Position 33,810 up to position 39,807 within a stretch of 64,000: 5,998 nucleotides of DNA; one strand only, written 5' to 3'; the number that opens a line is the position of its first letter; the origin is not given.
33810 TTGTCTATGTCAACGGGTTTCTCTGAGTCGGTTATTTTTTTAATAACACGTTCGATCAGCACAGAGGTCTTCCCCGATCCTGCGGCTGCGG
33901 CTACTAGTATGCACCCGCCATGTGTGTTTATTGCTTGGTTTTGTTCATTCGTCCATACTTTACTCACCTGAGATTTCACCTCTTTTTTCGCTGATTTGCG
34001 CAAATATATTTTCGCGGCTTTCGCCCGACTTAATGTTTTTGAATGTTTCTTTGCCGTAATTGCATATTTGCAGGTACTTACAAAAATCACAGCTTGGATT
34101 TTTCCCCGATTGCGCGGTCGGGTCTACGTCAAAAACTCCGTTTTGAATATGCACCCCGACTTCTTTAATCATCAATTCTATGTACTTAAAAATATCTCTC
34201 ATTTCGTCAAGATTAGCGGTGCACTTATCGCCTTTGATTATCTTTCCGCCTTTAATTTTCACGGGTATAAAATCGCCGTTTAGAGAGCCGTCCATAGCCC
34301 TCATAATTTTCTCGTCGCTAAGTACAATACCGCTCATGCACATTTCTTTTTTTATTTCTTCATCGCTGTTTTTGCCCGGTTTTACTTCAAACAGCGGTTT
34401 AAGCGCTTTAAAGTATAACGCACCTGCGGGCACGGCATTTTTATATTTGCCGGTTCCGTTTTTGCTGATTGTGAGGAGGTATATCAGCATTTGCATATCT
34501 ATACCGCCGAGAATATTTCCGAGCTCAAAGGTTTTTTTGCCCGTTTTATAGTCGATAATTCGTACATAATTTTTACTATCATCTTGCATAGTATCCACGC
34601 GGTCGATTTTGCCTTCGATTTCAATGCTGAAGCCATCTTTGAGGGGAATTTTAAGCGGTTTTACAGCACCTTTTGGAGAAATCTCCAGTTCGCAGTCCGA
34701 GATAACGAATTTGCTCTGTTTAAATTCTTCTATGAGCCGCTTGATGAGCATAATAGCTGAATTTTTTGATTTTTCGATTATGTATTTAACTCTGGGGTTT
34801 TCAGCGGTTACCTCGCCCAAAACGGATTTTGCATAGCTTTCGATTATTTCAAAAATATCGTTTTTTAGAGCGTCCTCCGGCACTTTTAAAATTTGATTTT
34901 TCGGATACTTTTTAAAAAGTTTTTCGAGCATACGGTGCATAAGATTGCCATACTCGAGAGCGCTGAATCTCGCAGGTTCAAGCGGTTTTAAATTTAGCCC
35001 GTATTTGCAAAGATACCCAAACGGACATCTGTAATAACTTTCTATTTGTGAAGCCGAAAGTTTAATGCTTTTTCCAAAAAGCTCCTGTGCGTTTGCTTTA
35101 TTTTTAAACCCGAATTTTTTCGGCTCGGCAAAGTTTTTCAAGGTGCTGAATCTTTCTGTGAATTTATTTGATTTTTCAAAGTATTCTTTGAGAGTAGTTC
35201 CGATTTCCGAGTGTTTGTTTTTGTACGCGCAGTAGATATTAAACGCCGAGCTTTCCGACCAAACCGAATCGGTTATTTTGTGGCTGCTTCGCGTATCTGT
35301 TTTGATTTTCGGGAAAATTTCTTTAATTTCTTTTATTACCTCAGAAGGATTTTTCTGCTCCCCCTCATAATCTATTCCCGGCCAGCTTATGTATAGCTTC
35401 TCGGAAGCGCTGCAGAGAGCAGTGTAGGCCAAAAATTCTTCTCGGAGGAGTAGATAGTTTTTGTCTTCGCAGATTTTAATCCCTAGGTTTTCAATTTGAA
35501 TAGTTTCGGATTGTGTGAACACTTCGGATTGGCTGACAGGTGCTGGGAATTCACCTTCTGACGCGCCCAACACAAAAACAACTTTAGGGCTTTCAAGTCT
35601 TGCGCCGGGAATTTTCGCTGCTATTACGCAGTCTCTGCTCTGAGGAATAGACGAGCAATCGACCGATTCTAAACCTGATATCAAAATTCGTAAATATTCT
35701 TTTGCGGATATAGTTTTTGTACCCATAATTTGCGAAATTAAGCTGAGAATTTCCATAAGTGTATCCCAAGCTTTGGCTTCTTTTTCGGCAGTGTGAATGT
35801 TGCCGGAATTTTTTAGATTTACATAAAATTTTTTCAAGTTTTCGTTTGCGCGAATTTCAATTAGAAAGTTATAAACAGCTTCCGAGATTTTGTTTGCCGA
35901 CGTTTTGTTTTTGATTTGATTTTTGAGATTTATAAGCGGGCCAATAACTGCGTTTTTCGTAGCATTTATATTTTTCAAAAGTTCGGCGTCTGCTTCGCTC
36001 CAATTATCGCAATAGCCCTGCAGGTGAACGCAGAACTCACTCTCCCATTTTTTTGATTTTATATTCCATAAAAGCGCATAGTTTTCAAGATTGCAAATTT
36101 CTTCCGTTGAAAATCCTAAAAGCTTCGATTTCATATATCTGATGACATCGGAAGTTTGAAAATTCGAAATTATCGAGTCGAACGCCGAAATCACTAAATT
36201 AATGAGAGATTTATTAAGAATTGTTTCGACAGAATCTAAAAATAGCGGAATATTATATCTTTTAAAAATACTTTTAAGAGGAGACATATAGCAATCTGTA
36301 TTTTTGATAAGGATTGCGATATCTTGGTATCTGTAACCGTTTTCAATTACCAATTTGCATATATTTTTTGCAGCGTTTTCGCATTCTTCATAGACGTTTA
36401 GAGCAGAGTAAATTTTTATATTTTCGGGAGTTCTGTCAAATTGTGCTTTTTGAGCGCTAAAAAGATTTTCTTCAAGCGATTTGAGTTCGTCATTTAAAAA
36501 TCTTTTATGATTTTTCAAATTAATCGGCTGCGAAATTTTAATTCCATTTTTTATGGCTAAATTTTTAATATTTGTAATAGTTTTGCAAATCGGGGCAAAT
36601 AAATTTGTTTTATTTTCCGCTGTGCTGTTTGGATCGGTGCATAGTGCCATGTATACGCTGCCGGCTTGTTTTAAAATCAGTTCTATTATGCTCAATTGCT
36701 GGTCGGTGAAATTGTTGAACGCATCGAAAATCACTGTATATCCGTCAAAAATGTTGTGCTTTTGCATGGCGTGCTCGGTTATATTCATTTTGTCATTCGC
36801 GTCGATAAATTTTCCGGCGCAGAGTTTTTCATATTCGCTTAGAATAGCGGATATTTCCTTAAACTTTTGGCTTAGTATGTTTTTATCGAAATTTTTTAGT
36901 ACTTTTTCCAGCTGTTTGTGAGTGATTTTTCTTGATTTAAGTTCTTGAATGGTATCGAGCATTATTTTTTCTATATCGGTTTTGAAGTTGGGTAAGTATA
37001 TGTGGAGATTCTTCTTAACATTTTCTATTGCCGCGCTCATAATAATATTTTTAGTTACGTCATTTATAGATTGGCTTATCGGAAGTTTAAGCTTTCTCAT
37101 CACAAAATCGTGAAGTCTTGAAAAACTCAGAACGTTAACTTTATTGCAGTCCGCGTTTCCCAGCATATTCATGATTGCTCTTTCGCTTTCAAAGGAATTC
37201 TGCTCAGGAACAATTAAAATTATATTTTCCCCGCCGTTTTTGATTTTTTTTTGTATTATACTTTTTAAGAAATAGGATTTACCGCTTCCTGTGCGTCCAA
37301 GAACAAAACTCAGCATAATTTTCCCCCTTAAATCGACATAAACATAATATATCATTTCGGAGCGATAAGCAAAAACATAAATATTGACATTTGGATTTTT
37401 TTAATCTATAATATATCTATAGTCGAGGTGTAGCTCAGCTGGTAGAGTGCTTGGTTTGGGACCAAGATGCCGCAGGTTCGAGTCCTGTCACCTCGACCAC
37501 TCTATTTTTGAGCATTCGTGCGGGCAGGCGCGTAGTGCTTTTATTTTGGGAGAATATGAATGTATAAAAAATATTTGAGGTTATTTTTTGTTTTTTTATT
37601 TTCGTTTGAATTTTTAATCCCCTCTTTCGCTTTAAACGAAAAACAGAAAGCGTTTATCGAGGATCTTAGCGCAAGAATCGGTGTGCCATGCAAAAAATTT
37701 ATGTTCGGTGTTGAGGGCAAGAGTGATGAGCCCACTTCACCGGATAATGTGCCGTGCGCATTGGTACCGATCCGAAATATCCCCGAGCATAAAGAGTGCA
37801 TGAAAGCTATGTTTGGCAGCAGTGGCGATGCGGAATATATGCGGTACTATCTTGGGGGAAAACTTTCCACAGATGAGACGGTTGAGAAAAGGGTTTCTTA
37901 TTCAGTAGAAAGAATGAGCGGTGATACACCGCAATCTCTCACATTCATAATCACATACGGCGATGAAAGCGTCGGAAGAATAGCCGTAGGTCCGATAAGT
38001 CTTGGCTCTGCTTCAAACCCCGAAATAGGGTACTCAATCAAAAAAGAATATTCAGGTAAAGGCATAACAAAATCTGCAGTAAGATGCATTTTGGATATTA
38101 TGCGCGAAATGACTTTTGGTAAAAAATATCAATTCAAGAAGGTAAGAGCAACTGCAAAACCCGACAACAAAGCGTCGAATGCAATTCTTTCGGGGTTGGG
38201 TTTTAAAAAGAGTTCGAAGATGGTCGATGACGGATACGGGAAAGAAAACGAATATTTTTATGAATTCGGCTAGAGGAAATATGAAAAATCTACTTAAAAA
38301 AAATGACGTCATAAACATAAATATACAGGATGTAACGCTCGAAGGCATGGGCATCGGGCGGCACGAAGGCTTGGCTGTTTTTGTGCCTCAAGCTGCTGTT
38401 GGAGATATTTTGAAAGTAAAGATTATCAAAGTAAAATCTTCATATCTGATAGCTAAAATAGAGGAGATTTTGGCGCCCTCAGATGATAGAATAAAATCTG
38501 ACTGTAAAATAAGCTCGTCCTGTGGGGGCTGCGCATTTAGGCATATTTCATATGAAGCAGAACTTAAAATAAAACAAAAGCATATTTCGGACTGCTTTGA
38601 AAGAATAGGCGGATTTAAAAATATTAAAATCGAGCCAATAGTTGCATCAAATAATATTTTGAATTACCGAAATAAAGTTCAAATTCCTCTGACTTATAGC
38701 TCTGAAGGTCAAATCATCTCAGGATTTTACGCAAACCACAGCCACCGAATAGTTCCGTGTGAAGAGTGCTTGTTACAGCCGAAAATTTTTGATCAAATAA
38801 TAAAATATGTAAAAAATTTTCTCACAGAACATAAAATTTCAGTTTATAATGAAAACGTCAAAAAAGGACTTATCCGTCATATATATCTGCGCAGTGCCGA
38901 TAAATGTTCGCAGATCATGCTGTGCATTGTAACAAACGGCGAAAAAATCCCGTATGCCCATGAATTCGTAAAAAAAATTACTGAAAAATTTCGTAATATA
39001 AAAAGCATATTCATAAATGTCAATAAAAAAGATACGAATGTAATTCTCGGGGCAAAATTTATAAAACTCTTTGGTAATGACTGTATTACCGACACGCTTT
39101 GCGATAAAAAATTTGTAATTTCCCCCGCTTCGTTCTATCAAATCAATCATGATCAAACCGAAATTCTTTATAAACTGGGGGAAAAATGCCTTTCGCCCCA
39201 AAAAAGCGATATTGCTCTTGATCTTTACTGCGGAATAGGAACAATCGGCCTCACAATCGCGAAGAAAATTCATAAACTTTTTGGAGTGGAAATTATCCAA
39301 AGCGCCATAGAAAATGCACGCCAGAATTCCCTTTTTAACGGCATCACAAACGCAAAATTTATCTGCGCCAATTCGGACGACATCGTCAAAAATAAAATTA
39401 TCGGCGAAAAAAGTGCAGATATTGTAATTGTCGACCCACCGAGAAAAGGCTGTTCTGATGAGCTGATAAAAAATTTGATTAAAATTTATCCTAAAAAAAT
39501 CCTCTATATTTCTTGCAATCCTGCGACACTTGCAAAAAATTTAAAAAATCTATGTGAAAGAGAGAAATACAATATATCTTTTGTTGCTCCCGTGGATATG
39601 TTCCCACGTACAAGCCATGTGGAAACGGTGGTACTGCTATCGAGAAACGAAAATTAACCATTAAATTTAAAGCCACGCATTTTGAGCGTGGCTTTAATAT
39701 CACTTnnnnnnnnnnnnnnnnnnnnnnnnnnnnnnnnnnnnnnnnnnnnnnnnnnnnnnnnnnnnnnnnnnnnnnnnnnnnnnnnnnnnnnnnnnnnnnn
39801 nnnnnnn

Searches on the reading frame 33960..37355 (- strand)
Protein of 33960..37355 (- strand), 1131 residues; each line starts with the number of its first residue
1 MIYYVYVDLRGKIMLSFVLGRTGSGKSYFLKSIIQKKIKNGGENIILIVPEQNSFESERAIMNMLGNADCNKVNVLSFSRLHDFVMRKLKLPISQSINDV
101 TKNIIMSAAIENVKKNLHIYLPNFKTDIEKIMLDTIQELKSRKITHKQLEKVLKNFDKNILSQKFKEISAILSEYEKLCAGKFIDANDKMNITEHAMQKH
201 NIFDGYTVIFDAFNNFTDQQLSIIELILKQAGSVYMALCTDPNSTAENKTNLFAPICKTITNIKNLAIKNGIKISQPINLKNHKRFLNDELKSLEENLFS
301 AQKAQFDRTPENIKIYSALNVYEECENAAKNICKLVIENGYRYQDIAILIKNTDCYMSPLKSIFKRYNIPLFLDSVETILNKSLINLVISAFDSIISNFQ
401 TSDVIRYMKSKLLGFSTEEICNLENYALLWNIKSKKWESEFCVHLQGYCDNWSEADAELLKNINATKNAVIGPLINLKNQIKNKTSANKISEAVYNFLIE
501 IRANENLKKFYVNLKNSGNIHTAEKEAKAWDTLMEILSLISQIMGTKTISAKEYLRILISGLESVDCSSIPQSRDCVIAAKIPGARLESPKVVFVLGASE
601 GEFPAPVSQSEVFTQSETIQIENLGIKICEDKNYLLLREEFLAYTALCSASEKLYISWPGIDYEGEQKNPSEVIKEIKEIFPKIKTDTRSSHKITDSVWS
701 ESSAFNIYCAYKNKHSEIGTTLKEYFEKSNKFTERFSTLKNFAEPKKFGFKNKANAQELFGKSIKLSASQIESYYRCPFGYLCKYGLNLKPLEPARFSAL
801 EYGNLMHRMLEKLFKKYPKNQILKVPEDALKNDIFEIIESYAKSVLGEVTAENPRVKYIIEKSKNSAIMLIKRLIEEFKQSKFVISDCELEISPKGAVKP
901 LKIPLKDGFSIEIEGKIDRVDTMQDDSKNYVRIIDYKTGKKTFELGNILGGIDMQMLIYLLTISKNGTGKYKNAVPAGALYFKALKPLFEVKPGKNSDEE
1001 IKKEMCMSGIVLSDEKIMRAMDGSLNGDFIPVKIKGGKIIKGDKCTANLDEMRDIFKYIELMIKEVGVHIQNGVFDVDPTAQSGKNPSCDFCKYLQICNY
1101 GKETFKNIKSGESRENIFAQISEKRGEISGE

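Call 45: search_protein_families(library=pfam, proteins=[window:33960-37355:-], max_evalue=0.00001)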
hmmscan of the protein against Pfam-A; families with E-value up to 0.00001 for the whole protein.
window:33960-37355:- (1131 aa): 2 families
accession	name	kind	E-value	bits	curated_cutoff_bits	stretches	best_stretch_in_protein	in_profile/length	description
PF21445.3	ADDB_N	-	3.6e-61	207.3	26.6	1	17-295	1-290/290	ADDB, N-terminal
PF12705.13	PDDEXK_1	-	5.2e-35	122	22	1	765-1099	1-247/247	PD-(D/E)XK nuclease superfamily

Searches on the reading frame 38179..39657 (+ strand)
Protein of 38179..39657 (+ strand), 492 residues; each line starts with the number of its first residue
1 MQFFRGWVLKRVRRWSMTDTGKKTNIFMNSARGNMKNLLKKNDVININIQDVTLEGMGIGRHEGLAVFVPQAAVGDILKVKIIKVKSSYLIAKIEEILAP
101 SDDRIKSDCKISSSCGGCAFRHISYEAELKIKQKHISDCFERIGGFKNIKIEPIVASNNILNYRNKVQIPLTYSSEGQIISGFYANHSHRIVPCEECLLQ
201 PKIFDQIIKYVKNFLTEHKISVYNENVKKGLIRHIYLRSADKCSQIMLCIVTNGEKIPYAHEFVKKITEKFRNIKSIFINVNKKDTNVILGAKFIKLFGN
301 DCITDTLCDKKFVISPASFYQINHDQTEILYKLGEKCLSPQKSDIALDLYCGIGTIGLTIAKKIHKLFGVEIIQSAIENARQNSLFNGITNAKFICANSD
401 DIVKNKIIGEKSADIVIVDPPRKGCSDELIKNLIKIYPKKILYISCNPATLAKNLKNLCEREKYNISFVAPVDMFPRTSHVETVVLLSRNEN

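Call 45: search_protein_families(library=pfam, proteins=[window:38179-39657:+], max_evalue=0.00001)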
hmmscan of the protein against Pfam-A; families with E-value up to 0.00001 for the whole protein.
window:38179-39657:+ (492 aa): 4 families
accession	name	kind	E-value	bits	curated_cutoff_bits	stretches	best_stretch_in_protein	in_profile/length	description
PF05958.17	tRNA_U5-meth_tr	-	2e-27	96.6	23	1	285-489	140-356/357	tRNA (Uracil-5-)-methyltransferase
PF01938.26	TRAM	-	8.8e-11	42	21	1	42-94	5-60/61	TRAM domain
PF13847.12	Methyltransf_31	-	4.6e-10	39.8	27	1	344-465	5-129/145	Methyltransferase domain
PF05175.20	MTS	-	2.9e-07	30.7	23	1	337-423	26-109/170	Methyltransferase small domain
